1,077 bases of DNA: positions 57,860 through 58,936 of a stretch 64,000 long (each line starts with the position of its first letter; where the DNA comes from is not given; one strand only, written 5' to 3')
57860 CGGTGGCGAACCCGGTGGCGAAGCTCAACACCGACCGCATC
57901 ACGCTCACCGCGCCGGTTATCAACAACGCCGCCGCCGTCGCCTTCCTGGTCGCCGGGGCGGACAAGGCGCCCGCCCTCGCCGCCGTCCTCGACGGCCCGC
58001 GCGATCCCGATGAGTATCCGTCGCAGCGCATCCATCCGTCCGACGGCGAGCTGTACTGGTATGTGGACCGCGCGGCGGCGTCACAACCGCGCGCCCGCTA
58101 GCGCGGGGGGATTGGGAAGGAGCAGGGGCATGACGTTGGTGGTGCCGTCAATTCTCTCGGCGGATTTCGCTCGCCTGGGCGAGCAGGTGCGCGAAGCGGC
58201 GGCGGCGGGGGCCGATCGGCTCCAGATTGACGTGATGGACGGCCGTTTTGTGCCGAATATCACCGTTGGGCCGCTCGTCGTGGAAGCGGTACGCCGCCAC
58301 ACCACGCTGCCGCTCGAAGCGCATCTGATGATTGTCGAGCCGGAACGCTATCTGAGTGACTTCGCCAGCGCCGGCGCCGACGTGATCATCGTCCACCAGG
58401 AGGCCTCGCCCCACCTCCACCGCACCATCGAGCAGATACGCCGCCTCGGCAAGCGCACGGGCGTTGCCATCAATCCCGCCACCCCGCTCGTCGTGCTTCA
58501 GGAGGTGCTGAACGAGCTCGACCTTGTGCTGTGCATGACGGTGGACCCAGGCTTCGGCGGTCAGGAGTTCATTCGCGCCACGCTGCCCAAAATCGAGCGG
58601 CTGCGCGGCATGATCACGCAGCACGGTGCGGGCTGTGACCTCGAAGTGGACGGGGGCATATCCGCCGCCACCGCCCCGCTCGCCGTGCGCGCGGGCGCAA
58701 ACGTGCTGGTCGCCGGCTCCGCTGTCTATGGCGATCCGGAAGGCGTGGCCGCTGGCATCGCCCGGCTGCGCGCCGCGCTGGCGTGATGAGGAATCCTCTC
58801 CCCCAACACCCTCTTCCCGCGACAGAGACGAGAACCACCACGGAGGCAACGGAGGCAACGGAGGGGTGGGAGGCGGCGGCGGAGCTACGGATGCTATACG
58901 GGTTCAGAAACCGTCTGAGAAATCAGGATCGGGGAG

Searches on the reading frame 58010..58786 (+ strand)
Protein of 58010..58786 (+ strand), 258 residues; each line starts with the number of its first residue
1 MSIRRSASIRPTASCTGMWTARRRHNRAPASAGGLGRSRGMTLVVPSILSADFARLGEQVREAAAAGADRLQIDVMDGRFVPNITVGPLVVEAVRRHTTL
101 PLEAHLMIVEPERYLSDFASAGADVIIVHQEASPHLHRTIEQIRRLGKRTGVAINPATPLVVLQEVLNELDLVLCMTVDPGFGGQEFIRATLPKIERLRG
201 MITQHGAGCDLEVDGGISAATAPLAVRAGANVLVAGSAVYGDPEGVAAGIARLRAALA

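Call 47: search_protein_families(library=pfam, proteins=[window:58010-58786:+], max_evalue=0.001)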
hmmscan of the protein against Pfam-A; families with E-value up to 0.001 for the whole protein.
window:58010-58786:+ (258 aa): 1 family
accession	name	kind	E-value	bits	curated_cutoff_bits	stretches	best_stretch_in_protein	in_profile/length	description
PF00834.25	Ribul_P_3_epim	-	1.3e-77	260.1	21.1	1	44-240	2-198/198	Ribulose-phosphate 3 epimerase family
